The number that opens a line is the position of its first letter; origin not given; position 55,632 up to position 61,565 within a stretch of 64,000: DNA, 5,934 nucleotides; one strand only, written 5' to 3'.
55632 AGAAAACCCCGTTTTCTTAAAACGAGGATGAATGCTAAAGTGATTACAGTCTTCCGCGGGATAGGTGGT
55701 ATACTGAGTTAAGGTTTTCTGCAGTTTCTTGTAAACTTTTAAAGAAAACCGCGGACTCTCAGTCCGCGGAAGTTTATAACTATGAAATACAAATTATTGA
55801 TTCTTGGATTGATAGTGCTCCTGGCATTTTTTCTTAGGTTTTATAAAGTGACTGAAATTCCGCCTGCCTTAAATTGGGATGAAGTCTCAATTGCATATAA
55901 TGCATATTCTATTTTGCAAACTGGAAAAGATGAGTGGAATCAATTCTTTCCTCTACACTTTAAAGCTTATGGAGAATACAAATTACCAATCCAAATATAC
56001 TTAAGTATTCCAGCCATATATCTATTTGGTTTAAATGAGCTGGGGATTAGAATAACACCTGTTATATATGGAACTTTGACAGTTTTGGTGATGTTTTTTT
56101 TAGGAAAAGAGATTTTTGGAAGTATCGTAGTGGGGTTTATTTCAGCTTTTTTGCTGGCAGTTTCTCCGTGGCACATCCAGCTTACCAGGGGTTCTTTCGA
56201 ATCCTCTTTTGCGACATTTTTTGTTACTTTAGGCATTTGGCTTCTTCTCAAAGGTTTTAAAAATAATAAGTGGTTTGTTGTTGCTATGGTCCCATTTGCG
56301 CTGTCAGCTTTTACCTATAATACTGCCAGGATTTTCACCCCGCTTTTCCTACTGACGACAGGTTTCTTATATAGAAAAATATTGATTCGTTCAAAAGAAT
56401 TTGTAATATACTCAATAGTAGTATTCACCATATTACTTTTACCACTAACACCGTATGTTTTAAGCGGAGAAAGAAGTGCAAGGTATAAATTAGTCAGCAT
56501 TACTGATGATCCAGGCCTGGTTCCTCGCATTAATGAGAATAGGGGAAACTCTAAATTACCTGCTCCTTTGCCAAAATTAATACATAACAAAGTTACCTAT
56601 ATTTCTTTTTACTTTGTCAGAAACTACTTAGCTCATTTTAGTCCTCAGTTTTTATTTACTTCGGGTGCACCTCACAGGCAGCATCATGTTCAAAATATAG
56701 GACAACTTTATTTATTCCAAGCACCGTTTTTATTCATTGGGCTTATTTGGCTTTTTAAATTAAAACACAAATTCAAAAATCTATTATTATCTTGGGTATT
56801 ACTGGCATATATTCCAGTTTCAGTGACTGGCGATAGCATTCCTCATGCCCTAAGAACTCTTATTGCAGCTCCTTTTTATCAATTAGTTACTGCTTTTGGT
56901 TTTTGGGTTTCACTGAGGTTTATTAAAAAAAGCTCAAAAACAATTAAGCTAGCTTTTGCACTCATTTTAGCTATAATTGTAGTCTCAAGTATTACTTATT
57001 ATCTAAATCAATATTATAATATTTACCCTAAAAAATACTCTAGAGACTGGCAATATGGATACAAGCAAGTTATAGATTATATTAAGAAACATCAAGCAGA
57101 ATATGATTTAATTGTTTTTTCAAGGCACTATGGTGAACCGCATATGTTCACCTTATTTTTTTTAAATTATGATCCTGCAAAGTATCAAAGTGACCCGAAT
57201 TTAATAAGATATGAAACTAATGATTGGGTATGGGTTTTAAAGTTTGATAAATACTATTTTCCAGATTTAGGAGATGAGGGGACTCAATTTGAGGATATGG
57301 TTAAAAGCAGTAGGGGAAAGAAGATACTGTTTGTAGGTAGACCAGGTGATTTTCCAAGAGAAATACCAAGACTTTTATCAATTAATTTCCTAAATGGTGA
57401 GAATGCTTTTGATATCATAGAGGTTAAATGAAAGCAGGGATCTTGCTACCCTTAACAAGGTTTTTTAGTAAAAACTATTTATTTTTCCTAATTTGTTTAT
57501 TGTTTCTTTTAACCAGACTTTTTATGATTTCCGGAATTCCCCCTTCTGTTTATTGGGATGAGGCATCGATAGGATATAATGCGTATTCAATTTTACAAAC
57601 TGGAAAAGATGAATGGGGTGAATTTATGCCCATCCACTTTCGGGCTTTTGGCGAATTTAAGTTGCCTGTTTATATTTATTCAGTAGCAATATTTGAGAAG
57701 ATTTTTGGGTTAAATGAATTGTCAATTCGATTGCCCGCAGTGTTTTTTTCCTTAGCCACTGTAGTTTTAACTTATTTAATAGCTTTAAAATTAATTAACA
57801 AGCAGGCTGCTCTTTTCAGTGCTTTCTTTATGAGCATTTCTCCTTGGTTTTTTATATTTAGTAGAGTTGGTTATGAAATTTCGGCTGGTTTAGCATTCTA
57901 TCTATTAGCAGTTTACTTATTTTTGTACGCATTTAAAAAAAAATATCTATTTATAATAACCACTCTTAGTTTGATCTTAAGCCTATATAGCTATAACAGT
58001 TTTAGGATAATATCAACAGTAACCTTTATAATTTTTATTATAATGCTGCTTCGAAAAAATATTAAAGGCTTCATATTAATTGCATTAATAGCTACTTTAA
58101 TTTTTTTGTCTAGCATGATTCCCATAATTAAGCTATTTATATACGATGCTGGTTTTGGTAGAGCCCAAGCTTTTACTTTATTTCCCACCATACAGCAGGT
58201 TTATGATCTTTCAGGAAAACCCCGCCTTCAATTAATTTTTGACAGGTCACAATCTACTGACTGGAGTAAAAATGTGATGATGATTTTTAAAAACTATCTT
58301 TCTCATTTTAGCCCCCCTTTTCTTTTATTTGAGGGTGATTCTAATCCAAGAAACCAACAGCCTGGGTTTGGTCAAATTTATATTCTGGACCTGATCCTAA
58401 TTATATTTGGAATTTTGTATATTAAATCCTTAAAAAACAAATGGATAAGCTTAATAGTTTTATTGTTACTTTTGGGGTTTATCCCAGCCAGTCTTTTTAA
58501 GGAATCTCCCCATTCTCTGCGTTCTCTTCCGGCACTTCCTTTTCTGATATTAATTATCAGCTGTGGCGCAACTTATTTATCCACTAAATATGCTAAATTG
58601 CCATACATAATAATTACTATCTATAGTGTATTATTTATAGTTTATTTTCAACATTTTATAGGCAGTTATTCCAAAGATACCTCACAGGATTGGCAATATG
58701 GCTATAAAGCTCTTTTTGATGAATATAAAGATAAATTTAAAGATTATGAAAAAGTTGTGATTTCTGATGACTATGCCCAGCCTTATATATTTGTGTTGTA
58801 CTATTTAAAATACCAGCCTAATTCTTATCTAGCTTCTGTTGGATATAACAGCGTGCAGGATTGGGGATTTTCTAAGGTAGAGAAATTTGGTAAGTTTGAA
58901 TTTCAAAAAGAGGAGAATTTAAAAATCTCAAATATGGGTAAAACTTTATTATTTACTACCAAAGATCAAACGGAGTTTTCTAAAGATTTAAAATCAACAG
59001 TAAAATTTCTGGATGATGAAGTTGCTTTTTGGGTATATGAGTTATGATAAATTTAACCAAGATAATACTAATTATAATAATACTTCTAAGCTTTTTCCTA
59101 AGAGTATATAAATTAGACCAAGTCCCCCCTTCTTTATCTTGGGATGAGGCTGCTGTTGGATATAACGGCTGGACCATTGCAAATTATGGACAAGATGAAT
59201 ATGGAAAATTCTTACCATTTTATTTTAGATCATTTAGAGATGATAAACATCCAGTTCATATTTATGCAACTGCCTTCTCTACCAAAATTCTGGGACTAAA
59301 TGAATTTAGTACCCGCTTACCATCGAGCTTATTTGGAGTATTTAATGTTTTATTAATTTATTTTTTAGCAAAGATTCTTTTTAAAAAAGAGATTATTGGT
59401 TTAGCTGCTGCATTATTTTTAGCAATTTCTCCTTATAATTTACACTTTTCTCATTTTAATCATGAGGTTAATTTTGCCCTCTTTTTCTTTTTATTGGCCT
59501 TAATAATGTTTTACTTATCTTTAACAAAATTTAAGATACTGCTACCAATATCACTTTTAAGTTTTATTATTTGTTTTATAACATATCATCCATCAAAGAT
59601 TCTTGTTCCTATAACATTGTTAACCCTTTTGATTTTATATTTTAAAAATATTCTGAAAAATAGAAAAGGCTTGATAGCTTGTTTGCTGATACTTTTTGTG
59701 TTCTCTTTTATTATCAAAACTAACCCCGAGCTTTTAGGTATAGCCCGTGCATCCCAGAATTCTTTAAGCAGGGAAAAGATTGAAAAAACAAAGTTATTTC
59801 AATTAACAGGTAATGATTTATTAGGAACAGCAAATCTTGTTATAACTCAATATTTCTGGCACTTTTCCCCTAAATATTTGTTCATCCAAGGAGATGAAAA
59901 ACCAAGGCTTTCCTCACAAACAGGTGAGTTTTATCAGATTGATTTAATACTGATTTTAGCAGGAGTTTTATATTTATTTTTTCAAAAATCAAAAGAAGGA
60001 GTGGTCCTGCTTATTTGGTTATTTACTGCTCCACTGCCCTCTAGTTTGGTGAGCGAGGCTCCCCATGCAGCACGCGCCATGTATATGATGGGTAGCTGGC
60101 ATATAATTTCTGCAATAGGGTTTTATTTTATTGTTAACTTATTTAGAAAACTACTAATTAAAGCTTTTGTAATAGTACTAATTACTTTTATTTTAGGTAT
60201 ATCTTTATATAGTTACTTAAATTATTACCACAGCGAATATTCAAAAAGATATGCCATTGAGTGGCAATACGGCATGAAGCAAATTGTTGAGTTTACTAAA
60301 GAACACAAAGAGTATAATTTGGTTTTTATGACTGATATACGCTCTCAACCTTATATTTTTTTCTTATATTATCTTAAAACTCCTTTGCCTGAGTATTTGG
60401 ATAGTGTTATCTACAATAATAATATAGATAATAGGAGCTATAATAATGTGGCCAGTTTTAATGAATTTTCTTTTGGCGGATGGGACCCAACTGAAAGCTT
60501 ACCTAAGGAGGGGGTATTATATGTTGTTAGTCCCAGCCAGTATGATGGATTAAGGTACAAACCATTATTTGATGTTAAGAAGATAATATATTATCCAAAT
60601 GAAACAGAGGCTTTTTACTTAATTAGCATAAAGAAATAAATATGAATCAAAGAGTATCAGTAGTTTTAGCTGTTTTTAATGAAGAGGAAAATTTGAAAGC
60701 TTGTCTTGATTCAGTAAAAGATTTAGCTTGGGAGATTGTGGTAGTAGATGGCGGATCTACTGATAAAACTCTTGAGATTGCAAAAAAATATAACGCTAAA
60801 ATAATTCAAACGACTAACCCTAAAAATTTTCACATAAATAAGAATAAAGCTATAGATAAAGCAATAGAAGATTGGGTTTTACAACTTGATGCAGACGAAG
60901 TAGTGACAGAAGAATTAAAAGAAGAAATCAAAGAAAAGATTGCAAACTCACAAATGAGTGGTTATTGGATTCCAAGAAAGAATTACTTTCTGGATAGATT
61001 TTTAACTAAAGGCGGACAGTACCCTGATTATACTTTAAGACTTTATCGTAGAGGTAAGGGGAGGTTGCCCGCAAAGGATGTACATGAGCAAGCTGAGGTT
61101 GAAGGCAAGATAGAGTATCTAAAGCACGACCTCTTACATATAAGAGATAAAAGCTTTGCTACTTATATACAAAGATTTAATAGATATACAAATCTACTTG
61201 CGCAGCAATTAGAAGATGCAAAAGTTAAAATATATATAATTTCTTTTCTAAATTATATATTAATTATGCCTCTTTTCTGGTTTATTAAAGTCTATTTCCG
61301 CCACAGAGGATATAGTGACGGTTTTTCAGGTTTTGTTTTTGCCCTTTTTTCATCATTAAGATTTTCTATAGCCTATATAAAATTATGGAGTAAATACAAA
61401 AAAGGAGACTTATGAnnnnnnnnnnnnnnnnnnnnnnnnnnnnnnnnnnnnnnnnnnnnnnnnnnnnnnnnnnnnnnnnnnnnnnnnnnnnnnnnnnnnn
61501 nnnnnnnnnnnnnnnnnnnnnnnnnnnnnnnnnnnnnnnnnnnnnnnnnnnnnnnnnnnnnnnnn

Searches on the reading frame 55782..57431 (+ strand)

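Call 7: search_protein_families(library=pfam, proteins=[window:55782-57431:+], max_evalue=0.01)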
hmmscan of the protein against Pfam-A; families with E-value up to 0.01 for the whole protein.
window:55782-57431:+ (549 aa): 2 families
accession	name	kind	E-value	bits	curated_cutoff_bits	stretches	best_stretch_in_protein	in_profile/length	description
PF13231.12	PMT_2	-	2.2e-09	38.2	26.1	1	79-221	14-156/160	Dolichyl-phosphate-mannose-protein mannosyltransferase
PF02366.24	PMT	-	1.4e-06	28.5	22.7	1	11-226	3-234/245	Dolichyl-phosphate-mannose-protein mannosyltransferase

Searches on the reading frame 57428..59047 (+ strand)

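Call 7: search_protein_families(library=pfam, proteins=[window:57428-59047:+], max_evalue=0.01)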
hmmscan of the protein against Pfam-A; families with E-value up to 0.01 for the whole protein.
window:57428-59047:+ (539 aa): 2 families
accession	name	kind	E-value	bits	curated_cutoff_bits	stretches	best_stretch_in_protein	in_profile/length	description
PF13231.12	PMT_2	-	1.3e-08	35.6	26.1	1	80-226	4-154/160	Dolichyl-phosphate-mannose-protein mannosyltransferase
PF02516.20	STT3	-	2e-05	24.7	24.5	1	93-286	92-291/405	Oligosaccharyl transferase STT3, N-terminal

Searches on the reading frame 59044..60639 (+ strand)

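Call 7: search_protein_families(library=pfam, proteins=[window:59044-60639:+], max_evalue=0.01)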
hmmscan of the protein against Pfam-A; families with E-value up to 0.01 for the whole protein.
window:59044-60639:+ (531 aa): 2 families
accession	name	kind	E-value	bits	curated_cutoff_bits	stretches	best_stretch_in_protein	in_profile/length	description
PF13231.12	PMT_2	-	3.7e-14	53.7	26.1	1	67-221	1-155/160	Dolichyl-phosphate-mannose-protein mannosyltransferase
PF02366.24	PMT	-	0.00053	20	22.7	1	11-171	2-168/245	Dolichyl-phosphate-mannose-protein mannosyltransferase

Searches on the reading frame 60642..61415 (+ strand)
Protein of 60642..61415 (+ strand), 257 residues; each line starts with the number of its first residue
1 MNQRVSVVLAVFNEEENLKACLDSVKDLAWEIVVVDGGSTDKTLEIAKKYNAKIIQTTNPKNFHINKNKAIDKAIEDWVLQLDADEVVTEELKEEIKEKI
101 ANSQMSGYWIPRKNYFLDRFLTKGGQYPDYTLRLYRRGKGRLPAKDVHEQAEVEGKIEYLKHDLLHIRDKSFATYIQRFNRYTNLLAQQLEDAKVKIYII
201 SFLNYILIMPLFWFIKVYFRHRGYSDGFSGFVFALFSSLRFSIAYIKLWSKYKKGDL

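Call 8: search_protein_families(library=pfam, proteins=[window:60642-61415:+], max_evalue=0.001)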
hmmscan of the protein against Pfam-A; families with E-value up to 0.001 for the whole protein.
window:60642-61415:+ (257 aa): 3 families
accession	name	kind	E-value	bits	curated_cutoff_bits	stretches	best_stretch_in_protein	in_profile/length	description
PF00535.33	Glycos_transf_2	-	1.1e-25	90.9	23.3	1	6-132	1-139/168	Glycosyl transferase family 2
PF13704.12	Glyco_tranf_2_4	-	3.2e-06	28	27.5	1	13-91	2-87/98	Glycosyl transferase family 2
PF10111.15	Glyco_tranf_2_2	-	0.00092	19.2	27.3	0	7-98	2-104/276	Glycosyltransferase like family 2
